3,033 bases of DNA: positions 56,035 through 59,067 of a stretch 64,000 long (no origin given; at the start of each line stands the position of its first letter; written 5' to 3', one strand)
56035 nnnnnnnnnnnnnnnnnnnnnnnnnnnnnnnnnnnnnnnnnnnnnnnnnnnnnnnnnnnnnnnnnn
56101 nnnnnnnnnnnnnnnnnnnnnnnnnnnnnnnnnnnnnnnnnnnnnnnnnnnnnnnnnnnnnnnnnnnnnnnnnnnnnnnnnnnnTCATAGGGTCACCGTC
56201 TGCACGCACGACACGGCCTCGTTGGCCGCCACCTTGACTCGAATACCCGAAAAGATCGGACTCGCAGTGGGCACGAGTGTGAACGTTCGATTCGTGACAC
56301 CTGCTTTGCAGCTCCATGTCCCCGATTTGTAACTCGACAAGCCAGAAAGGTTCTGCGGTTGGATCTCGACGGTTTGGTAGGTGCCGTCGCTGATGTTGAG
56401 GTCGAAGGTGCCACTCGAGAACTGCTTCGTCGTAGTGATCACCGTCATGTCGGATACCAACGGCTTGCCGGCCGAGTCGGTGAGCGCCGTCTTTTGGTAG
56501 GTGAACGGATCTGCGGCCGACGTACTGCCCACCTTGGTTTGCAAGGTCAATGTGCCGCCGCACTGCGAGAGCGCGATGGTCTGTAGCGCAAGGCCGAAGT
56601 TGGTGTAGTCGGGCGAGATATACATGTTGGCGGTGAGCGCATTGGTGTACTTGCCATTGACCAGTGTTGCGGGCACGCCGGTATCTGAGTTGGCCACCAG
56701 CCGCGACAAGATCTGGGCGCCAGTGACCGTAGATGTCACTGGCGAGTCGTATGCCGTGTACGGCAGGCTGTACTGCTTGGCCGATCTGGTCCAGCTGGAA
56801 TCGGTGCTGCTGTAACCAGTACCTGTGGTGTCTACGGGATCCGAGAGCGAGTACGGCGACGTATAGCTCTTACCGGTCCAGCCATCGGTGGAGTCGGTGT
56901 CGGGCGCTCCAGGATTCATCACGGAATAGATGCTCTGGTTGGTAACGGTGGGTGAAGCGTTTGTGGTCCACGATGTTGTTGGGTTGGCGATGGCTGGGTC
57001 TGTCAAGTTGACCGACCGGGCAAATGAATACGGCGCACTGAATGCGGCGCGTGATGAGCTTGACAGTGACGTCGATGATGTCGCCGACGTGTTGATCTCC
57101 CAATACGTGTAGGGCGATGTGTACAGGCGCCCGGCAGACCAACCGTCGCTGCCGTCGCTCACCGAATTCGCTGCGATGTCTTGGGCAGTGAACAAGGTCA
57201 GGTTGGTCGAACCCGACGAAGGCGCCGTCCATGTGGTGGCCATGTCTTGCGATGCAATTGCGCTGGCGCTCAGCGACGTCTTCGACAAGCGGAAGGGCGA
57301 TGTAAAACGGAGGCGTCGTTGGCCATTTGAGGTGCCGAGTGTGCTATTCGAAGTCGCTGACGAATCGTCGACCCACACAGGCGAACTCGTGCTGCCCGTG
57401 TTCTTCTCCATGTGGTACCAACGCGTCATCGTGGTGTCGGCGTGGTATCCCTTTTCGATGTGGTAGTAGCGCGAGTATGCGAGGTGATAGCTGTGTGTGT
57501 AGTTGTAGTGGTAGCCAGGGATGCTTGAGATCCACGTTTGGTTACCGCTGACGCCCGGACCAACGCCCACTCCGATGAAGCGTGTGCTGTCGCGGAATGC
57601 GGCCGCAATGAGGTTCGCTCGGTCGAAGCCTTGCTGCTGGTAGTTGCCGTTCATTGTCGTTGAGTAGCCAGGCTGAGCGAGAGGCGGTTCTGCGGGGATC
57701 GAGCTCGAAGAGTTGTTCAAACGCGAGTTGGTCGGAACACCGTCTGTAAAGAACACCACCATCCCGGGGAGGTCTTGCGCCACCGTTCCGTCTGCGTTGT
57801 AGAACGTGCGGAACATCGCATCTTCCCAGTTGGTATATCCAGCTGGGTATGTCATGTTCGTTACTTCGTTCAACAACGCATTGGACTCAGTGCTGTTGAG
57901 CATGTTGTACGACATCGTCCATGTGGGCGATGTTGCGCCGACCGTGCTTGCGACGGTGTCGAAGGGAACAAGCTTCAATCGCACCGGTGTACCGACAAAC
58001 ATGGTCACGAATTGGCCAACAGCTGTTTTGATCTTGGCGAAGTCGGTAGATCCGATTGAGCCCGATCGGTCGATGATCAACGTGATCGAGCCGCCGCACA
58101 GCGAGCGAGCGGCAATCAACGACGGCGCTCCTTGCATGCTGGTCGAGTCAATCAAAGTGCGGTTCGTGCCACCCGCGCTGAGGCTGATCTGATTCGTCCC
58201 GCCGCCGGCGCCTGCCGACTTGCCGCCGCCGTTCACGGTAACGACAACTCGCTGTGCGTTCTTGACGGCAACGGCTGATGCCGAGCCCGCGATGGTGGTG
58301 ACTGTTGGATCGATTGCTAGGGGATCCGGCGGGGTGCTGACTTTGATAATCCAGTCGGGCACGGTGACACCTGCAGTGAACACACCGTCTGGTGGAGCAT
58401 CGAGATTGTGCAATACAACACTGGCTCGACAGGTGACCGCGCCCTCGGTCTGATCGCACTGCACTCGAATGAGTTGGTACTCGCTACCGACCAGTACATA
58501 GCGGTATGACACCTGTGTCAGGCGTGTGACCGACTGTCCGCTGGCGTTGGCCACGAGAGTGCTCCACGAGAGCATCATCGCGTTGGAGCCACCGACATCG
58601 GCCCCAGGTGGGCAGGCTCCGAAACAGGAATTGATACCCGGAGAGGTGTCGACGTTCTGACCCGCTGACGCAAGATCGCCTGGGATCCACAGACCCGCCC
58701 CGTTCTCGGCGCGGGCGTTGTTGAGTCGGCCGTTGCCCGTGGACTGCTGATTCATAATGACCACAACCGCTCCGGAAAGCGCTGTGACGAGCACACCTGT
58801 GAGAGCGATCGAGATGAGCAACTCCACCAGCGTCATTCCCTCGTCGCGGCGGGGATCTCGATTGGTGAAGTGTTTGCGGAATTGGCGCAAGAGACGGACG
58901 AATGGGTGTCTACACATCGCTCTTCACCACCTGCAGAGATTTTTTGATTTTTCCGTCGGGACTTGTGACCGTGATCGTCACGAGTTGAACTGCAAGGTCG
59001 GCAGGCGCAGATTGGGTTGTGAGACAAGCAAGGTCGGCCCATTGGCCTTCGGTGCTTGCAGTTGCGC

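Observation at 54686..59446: Orphan three-gene pilin-like operon with no pilus machinery nearby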

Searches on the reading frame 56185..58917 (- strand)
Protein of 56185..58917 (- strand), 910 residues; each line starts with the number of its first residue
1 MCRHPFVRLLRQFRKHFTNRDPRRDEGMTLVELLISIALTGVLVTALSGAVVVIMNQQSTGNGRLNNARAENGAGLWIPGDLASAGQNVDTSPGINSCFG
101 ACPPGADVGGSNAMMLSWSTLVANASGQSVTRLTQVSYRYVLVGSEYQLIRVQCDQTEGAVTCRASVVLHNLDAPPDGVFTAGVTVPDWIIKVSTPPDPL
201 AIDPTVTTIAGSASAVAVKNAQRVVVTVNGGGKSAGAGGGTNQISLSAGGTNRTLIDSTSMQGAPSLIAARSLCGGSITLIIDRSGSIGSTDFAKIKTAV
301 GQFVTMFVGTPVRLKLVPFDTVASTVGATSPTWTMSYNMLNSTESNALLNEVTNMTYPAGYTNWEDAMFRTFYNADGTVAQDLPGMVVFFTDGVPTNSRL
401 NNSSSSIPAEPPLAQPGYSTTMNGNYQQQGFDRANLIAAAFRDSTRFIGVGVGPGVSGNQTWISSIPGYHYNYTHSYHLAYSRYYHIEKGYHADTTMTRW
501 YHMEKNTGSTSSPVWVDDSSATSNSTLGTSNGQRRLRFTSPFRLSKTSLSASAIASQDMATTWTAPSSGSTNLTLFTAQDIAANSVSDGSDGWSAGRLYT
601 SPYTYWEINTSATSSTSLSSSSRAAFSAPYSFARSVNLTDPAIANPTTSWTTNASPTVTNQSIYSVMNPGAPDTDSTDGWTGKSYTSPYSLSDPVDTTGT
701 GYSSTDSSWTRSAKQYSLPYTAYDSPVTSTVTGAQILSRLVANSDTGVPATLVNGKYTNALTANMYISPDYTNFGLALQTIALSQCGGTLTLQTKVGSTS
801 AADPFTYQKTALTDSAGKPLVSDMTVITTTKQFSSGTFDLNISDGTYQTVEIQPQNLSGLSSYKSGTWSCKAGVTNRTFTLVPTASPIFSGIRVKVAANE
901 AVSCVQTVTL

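Call 4: search_protein_families(library=pfam, proteins=[window:56185-58917:-], max_evalue=1)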
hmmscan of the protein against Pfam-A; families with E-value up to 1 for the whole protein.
window:56185-58917:- (910 aa): 3 families
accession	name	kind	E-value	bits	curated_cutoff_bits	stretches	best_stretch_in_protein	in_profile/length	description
PF00092.34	VWA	-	1.9e-07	31.9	23.8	1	278-404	2-124/174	von Willebrand factor type A domain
PF07963.17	N_methyl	-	1.3e-05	25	21.2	1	23-47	2-26/27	Prokaryotic N-terminal methylation motif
PF13519.12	VWA_2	-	0.0017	19.4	27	1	279-393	2-106/107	von Willebrand factor type A domain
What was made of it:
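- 56185..58917 (-): Gene B: 910-aa modular minor pilin. It overlaps the end of A by 8 nt. N_methyl 25 bits and VWA 31.9 bits (call 4).
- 57538..58092 (-): vWA domain of B, about aa 276-460, with MIDAS residues D283-x-S285-x-S287, T362 and D392. Pfam VWA covers aa 278-404 (call 4).
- On Modular pilins with a vWA module (S. sanguinis PilB type): Pfam VWA 31.9 bits (call 4).
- Checked: VWA in B scores 31.9 bits against a cut-off of 23.8 (call 4).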

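Call 5: search_protein_families(library=ncbifam, proteins=[window:56185-58917:-], max_evalue=1)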
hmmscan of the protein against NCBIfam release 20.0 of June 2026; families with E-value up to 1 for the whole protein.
window:56185-58917:- (910 aa): 3 families
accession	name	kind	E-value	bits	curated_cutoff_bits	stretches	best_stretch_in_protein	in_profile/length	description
NF038304.1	EPS_HpsC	equivalog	0.001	18.7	200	1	18-66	13-61/318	hormogonium polysaccharide secretion pseudopilin HpsC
TIGR02532.1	IV_pilin_GFxxxE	domain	0.0023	17.7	16.3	1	27-47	3-23/24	prepilin-type N-terminal cleavage/methylation domain-containing protein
NF007660.0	PRK10332.1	equivalog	0.043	14.3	86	1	23-57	6-40/107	prepilin-type N-terminal cleavage/methylation domain-containing protein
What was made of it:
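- Checked: TIGR02532 is above its cut-off in A and B (call 5).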

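Call 10: find_homologous_proteins(query=window:56185-58917:-, max_evalue=0.001)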
Query window:56185-58917:- (910 aa): 310 proteins with E <= 0.001 among 8000 candidates; the best 120 are listed.
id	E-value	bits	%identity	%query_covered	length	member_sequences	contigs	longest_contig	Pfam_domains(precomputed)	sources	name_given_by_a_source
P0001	0.0e+0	1816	90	100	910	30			PF07963.18,PF00092.35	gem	-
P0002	0.0e+0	1800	89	100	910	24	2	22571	PF00092.35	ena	-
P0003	0.0e+0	1775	88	100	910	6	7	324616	PF00092.35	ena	-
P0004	0.0e+0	1433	69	97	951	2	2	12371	-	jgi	jgi:hypothetical protein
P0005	0.0e+0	1310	69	97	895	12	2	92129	PF00092.35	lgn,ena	-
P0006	0.0e+0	1132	56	99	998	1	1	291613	PF07963.18,PF00092.35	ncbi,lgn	-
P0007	1.7e-296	1004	48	77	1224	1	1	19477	PF07963.18,PF00092.35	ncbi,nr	ncbi:MAG: hypothetical protein JWN62_4082 [Acidimicrobiales bacterium]|nr:hypothetical protein [Acid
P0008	1.6e-285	968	56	97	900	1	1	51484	PF07963.18,PF00092.35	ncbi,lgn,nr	ncbi:MAG: hypothetical protein JWM34_5234 [Ilumatobacteraceae bacterium]|nr:hypothetical protein [Il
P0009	3.4e-270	917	45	77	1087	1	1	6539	PF07963.18,PF00092.35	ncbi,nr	ncbi:MAG: hypothetical protein JWL72_1206 [Ilumatobacteraceae bacterium]|nr:hypothetical protein [Il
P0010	3.8e-254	864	49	100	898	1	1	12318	PF00092.35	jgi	jgi:hypothetical protein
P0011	1.5e-247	842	48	99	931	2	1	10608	PF00092.35,PF13519.13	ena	-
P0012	2.7e-229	782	45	97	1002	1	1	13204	PF00092.35,PF13519.13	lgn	-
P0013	2.8e-221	755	45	97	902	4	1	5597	PF00092.35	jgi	-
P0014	4.9e-203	695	49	58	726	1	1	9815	PF00092.35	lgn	-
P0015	8.3e-193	661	49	53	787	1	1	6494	PF07963.18,PF00092.35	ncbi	ncbi:MAG: VWA domain-containing protein [Ilumatobacteraceae bacterium]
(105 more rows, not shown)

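Call 45: search_solved_structures(query=A3, max_evalue=1)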
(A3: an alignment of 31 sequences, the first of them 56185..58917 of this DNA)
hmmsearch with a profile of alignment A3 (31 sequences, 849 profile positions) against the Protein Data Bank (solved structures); distinct sequences matched with E-value up to 1: 27.
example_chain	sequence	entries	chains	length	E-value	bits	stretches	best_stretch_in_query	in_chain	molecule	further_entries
9das_A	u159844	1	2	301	2.7e-08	35.7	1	266-413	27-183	Flagellin hook IN motif family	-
1n3y_A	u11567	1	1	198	2.5e-05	25.9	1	266-427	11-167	Integrin alpha-X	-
3k6s_A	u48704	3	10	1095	0.00069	21.1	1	266-427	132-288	Integrin alpha-X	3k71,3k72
4neh_A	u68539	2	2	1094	0.00069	21.1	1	266-427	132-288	Integrin alpha-X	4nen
5es4_A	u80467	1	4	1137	0.00074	21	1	266-427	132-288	Integrin alpha-X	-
9c4f_I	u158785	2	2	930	0.0029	19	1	266-392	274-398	Inter-alpha-trypsin inhibitor heavy chain H4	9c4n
9no5_A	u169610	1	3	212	0.013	16.9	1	271-385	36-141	Putative secreted protein, hemolysin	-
9egp_A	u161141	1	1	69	0.02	16.3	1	11-49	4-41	Geopilin domain 1 protein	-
9vlg_A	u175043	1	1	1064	0.063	14.6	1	268-380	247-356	Isoform 2 of Voltage-dependent calcium channel subunit alpha-2/delta-1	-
8hlp_F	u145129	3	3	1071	0.063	14.6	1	268-380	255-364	Voltage-dependent calcium channel subunit alpha-2/delta-1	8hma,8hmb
7xlq_D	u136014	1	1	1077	0.065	14.6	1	268-380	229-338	Voltage-dependent calcium channel subunit alpha-2/delta-1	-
8if3_A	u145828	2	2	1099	0.065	14.5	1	268-380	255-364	Voltage-dependent calcium channel subunit alpha-2/delta-1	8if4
7mix_D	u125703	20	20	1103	0.066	14.5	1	268-380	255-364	Voltage-dependent calcium channel subunit alpha-2/delta-1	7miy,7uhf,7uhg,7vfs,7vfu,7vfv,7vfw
6jp8_F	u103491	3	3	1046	0.067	14.5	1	268-380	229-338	Voltage-dependent calcium channel subunit alpha-2/delta-1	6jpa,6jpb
8eog_D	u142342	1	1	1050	0.067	14.5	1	268-380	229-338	Voltage-dependent calcium channel subunit alpha-2/delta-1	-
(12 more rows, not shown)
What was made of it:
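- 57538..58092 (-): PDB profile hit to the integrin alpha-X I domain at 2.5e-5 (call 45).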

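Call 50: predict_structure(alignment_id=A3)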
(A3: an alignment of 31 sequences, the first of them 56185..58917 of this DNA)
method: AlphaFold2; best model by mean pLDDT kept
length: 910 residues; sequences in the alignment: 31
mean_pLDDT: 76.0   pTM: 0.52
mean pLDDT of the five models: 76.0, 69.8, 66.8, 66.6, 64.0
residues with pLDDT >= 90: 147; 70-90: 520; 50-70: 159; < 50: 84
segments of 3 or more residues with pLDDT < 50: 1-12, 14-25, 196-221, 234-239, 248-271, 583-585
pLDDT, mean of each block of 10 residues (from residue 1): 41 43 49 75 72 60 61 67 68 82 74 84 75 87 85 85 85 72 79 54 38 36 57 47 50 33 29 76 91 92 91 92 86 82 91 90 92 83 85 89 80 74 85 87 84 87 82 78 77 85 86 86 78 80 87 87 80 81 56 76 80 67 76 65 77 68 69 60 74 68 77 76 84 91 84 82 87 88 86 87 83 87 74 77 84 78 86 90 83 90 90
secondary structure, 60 per line:
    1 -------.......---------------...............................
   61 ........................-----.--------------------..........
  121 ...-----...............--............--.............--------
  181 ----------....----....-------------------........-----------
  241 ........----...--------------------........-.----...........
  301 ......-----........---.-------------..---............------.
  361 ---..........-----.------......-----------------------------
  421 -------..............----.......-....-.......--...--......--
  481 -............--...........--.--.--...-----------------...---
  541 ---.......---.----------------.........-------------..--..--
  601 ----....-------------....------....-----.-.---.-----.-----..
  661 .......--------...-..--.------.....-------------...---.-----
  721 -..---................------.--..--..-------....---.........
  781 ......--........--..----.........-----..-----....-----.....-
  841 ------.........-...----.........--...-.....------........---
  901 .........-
elements in order (helices of 4 or more, strands of 3 or more residues): H8-14 H30-84 E111-123 E129-143 E146-157 E160-172 E191-194 H199-202 E222-229 E241-248 E276-283 H290-306 E312-319 H342-353 H364-372 E386-391 H428-441 E446-452 H454-457 E459-465 E468-470 E473-478 E482-493 E496-506 E515-517 E535-537 E544-550 H572-579 E605-608 E622-625 E632-635 H660-667 E691-695 E709-711 E727-732 H733-742 E765-768 H772-786 E789-796 E805-813 E826-829 E835-839 E847-855 E864-872 E875-877 E879-883 E890-897 E901-909
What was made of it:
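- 56185..58917 (-): AF2 model with pLDDT 76 (call 50).
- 58402..58836 (-): Pilin module of B, aa 28-172. Cleavage motif D-E-G|MTLVELL, an alpha1 helix of about 55 residues, then a 4-stranded sheet. Model secondary structure: helix 30-84, strands 111-172 (call 50).
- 56188..56562 (-): Conserved C-terminal beta domain of B, aa 786-909. Invariant Cys274 and Cys786 bracket the vWA-plus-repeat insert, and Cys870 and Cys904 are also invariant. Strands 789-909 in the model, pLDDT about 74-91, mostly above 83 (call 50).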

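Call 54: fold_search(model_id=the predicted structure, library=pdb)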
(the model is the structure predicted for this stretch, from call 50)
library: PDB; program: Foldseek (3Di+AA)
matches with E <= 10: 679; with E <= 0.001: 184
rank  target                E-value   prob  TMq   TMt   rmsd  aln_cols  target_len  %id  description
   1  9das_A                3.8e-07  1.00  0.15  0.46   8.7       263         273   19  Crystal structure of vWFA domain from large adhesion protein of Aeromonas hydrophila (released 2025-05-14)
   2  6m3y                  8.5e-07  0.97  0.15  0.16  63.8      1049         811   10  Crystal structure of pilus adhesin, SpaC from Lactobacillus rhamnosus GG - open conformation (released 2020-07-29)
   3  9das_B                2.2e-06  1.00  0.16  0.47   7.7       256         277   18  Crystal structure of vWFA domain from large adhesion protein of Aeromonas hydrophila (released 2025-05-14)
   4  9p97_A                2.3e-06  1.00  0.14  0.16  16.8       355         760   14  CryoEM structure of the closed integrin alphaEbeta7 bound to fab LF61 (released 2025-09-24)
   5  3hs0_D                3.3e-06  1.00  0.14  0.18  16.9       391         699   14  Cobra Venom Factor (CVF) in complex with human factor B (released 2009-07-07)
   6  9qpy_E                3.5e-06  1.00  0.13  0.21   6.8       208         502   14  Structure of the Complement classical and lectin pathway C3 convertase (released 2025-12-24)
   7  6m48_B                3.5e-06  0.96  0.15  0.17  53.1       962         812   10  Crystal structure of pilus adhesin, SpaC from Lactobacillus rhamnosus GG - P21212 form (released 2020-07-29)
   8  5e6s_C                4.1e-06  1.00  0.14  0.21  15.6       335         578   12  Structures of leukocyte integrin aLB2: The aI domain, the headpiece, and the pocket for the internal ligand (released 2016-03-02)
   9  1fe8_C                5.2e-06  1.00  0.13  0.57   5.2       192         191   15  CRYSTAL STRUCTURE OF THE VON WILLEBRAND FACTOR A3 DOMAIN IN COMPLEX WITH A FAB FRAGMENT OF IGG RU5 THAT INHIBITS COLLA (released 2001-04-04)
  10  2odp_A                5.2e-06  1.00  0.12  0.22   7.1       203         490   15  Complement component C2a, the catalytic fragment of C3- and C5-convertase of human complement (released 2007-02-06)
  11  1atz_B                5.8e-06  1.00  0.13  0.58   4.9       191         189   14  HUMAN VON WILLEBRAND FACTOR A3 DOMAIN (released 1998-02-25)
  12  3ppy                  6.4e-06  1.00  0.12  0.53   6.3       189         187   15  Crystal structure of the D1596A/N1602A double mutant of an engineered VWF A2 domain (N1493C and C1670S) (released 2011-05-04)
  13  1ao3_A                6.8e-06  1.00  0.13  0.56   5.4       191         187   14  A3 DOMAIN OF VON WILLEBRAND FACTOR (released 1998-07-22)
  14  5e6u_A                8.0e-06  1.00  0.14  0.21  16.1       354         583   10  Structures of leukocyte integrin aLb2: The aI domain, the headpiece, and the pocket for the internal ligand (released 2016-04-06)
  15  1n3y                  8.4e-06  1.00  0.12  0.54   5.8       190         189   16  Crystal structure of the alpha-X beta2 integrin I domain (released 2003-02-18)
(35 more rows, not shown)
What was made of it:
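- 56185..58917 (-): Foldseek finds vWA adhesins, including the S. sanguinis minor pilin PilB (7b7p_A, E 1.2e-5) (call 54).
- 57538..58092 (-): Foldseek hits in call 54.
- On Modular pilins with a vWA module (S. sanguinis PilB type): Foldseek hit to 7b7p_A at E 1.2e-5, probability 1.0 (call 54).
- Closest known: Streptococcus sanguinis PilA-PilB-PilC minor pilins. Same: B matches PilB structure 7b7p_A in Foldseek (call 54).
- Foldseek hit to the S. sanguinis modular pilin PilB (call 54).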

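Call 70: search_protein_families(library=ncbifam, alignment_id=A3, max_evalue=0.01)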
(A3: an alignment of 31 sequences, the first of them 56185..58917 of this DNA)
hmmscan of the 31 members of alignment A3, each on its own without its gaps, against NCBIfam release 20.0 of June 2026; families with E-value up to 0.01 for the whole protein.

A. member 1, window:56185-58917:- (910 aa): 2 families
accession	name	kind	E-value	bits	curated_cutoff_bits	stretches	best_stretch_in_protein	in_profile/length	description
NF038304.1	EPS_HpsC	equivalog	0.001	18.7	200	1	18-66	13-61/318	hormogonium polysaccharide secretion pseudopilin HpsC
TIGR02532.1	IV_pilin_GFxxxE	domain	0.0023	17.7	16.3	1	27-47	3-23/24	prepilin-type N-terminal cleavage/methylation domain-containing protein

B. families by the number of members that match (of 31 scanned): 8 families
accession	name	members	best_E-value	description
TIGR02532.1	IV_pilin_GFxxxE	19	2.6e-05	prepilin-type N-terminal cleavage/methylation domain-containing protein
NF038304.1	EPS_HpsC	6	0.00035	hormogonium polysaccharide secretion pseudopilin HpsC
TIGR03788.1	marine_srt_targ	5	1e-05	marine proteobacterial sortase target protein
TIGR01708.2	typeII_sec_gspH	2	0.0019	type II secretion system minor pseudopilin GspH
NF007848.0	PRK10557.1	2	0.0064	prepilin peptidase-dependent protein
TIGR02599.1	TIGR02599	1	0.0017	Verru_Chthon cassette protein C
TIGR01710.1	typeII_sec_gspG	1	0.0049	type II secretion system major pseudopilin GspG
NF041775.1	typeIV_PilA_Myxo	1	0.0064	type IV pilin protein PilA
